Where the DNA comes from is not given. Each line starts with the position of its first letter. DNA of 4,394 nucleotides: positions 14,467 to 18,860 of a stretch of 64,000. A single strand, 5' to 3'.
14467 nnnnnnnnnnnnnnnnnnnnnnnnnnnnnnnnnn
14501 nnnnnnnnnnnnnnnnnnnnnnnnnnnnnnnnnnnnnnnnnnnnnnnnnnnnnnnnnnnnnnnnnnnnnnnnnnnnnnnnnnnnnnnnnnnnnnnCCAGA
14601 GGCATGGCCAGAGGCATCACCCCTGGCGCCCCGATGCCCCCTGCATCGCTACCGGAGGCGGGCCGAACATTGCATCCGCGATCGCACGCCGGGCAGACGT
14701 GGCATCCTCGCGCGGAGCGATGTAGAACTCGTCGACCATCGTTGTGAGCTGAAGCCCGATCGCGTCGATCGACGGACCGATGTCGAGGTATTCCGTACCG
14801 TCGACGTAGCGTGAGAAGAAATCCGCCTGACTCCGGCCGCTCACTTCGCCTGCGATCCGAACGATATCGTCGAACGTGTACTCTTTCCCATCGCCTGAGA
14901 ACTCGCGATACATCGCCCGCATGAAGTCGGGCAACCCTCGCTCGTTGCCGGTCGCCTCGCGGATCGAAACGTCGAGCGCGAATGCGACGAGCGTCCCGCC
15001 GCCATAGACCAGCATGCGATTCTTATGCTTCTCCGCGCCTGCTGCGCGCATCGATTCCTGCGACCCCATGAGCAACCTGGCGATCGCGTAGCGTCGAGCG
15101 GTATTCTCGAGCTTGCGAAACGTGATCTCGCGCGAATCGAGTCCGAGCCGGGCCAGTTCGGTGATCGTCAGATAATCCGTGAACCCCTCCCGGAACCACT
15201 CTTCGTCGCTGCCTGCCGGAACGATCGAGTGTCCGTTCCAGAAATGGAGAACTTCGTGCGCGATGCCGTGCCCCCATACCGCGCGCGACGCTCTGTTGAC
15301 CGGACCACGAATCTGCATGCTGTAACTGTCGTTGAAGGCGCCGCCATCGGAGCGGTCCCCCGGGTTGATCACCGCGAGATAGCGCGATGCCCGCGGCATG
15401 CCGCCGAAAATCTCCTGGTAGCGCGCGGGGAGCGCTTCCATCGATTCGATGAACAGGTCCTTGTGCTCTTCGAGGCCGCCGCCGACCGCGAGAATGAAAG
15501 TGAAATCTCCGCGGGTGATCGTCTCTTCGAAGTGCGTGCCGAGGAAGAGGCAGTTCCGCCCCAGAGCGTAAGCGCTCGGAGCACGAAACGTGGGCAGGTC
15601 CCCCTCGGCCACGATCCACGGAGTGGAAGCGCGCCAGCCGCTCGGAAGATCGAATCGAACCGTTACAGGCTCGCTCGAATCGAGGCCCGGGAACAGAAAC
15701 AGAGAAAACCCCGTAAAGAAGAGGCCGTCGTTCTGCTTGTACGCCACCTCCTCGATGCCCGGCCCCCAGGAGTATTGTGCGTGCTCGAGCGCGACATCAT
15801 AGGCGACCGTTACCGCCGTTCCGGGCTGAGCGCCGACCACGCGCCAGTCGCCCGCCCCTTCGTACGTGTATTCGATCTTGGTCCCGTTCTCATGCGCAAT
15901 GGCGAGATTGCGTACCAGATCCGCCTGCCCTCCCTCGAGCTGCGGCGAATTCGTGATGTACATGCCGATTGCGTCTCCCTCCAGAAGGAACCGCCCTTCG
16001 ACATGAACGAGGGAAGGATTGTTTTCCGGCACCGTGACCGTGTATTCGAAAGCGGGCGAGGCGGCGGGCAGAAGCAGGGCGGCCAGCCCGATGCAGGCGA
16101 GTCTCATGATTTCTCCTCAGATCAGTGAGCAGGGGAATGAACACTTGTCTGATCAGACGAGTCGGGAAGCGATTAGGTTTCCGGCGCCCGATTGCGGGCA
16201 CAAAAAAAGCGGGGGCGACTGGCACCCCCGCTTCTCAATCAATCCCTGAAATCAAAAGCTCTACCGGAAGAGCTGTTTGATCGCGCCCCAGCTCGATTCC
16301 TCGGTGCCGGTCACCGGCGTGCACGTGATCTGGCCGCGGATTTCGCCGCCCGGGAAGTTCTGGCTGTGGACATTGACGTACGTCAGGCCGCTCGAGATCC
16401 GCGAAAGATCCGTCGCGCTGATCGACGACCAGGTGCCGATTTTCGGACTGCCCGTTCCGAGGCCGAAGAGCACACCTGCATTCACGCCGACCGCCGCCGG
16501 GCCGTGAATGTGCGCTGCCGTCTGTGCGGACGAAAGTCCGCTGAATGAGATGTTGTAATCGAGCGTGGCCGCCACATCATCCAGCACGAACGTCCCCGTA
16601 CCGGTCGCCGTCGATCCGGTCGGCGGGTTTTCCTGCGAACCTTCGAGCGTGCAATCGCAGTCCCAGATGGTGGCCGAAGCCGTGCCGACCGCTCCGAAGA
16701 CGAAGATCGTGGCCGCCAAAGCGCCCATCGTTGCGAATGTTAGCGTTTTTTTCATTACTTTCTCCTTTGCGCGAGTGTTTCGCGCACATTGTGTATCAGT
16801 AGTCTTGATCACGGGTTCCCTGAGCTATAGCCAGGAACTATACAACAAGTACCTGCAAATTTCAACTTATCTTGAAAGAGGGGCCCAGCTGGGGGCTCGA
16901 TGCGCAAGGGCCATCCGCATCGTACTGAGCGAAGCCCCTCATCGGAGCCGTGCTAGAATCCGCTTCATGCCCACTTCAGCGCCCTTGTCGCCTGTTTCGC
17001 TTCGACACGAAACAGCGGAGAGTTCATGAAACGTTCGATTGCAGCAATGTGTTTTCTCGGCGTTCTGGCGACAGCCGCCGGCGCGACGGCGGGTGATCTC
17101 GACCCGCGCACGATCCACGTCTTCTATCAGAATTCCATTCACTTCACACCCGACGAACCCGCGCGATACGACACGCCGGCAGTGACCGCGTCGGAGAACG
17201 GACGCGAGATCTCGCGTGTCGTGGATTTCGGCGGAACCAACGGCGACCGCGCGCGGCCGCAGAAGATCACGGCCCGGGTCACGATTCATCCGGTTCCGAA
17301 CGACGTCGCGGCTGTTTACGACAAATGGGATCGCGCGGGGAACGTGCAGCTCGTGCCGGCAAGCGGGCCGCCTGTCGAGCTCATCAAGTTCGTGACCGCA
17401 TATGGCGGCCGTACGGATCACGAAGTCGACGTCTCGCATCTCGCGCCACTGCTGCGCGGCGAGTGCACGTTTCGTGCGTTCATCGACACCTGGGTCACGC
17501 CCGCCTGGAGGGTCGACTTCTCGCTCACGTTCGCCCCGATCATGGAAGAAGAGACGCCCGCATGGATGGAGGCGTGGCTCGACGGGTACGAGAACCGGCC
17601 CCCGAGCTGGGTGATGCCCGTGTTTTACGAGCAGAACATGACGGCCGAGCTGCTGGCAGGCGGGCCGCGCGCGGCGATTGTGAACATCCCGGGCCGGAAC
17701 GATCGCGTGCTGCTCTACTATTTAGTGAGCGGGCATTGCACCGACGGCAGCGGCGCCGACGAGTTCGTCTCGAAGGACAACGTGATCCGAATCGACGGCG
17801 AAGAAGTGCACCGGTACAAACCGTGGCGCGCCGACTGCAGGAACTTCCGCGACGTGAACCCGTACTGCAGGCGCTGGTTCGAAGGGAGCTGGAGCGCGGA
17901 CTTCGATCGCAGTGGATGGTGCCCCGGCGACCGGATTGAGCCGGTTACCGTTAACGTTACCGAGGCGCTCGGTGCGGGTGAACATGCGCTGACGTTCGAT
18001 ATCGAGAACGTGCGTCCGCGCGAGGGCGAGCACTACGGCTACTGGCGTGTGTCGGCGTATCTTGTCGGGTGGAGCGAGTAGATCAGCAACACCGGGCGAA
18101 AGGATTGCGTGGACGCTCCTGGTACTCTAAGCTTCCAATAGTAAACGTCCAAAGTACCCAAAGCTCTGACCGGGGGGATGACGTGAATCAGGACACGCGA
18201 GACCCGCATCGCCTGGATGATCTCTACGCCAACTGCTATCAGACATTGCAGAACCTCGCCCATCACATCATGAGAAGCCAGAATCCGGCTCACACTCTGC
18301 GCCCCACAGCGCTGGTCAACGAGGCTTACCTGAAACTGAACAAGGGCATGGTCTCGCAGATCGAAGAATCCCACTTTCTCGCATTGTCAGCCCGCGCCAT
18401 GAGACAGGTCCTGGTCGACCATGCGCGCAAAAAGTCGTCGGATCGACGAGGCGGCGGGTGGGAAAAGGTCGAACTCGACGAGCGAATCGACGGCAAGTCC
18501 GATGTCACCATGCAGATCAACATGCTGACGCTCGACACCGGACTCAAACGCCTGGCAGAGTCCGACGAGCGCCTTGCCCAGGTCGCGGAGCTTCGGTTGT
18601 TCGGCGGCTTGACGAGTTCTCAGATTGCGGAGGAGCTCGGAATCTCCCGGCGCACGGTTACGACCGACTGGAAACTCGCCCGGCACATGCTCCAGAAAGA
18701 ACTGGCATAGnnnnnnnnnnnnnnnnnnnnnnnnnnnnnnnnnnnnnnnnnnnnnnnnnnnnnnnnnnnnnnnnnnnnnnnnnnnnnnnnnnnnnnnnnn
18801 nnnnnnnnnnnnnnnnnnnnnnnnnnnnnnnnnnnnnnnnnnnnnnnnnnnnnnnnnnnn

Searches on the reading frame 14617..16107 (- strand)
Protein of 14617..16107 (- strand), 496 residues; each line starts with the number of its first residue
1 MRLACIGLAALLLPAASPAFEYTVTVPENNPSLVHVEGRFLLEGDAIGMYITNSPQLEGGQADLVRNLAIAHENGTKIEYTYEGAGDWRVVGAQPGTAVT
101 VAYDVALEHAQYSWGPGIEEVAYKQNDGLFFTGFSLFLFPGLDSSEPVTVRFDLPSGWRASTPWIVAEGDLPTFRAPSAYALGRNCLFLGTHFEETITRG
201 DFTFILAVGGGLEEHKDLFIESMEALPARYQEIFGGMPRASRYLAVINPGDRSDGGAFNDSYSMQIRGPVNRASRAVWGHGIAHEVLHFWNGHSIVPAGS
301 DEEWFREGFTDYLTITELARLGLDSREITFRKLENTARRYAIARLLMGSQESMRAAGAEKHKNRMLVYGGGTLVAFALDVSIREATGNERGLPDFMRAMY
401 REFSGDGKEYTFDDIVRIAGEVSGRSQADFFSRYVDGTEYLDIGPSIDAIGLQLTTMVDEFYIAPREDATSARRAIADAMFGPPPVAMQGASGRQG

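Call 52: search_protein_families(library=pfam, proteins=[window:14617-16107:-], max_evalue=0.00001)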
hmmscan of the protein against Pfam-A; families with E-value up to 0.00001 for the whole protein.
window:14617-16107:- (496 aa): 2 families
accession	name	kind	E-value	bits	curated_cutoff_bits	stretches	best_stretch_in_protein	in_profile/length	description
PF17899.6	Peptidase_M61_N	-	1.4e-08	35.3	23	1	62-181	46-158/168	Peptidase M61 N-terminal domain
PF05299.18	Peptidase_M61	-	8e-06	26.7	22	0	282-341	6-76/118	M61 glycyl aminopeptidase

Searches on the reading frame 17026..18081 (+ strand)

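Call 52: search_protein_families(library=pfam, proteins=[window:17026-18081:+], max_evalue=0.00001)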
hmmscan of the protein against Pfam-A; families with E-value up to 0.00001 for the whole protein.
window:17026-18081:+ (351 aa): 2 families
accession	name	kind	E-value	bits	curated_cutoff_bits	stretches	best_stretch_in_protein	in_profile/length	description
PF09113.15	N-glycanase_C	-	3.9e-31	108.2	25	1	219-347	15-140/140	Peptide-N-glycosidase F, C terminal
PF09112.15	N-glycanase_N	-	1.6e-08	35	22.4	0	114-169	106-177/177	Peptide-N-glycosidase F, N terminal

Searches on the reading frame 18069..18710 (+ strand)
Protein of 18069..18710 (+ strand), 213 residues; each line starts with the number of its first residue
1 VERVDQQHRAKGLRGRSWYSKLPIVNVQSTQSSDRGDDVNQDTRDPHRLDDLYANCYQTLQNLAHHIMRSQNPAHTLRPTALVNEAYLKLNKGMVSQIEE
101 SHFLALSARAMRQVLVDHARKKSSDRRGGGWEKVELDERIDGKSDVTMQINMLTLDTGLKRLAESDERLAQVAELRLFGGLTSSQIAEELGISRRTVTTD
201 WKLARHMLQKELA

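Call 52: search_protein_families(library=pfam, proteins=[window:18069-18710:+], max_evalue=0.00001)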
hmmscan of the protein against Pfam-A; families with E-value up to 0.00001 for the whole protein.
window:18069-18710:+ (213 aa): 2 families
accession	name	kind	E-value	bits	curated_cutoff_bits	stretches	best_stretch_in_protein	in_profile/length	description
PF07638.17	Sigma70_ECF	-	1.4e-41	142.9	21.1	1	45-212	15-183/185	ECF sigma factor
PF04545.22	Sigma70_r4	-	9.2e-06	25.5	24.1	0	166-197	6-37/50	Sigma-70, region 4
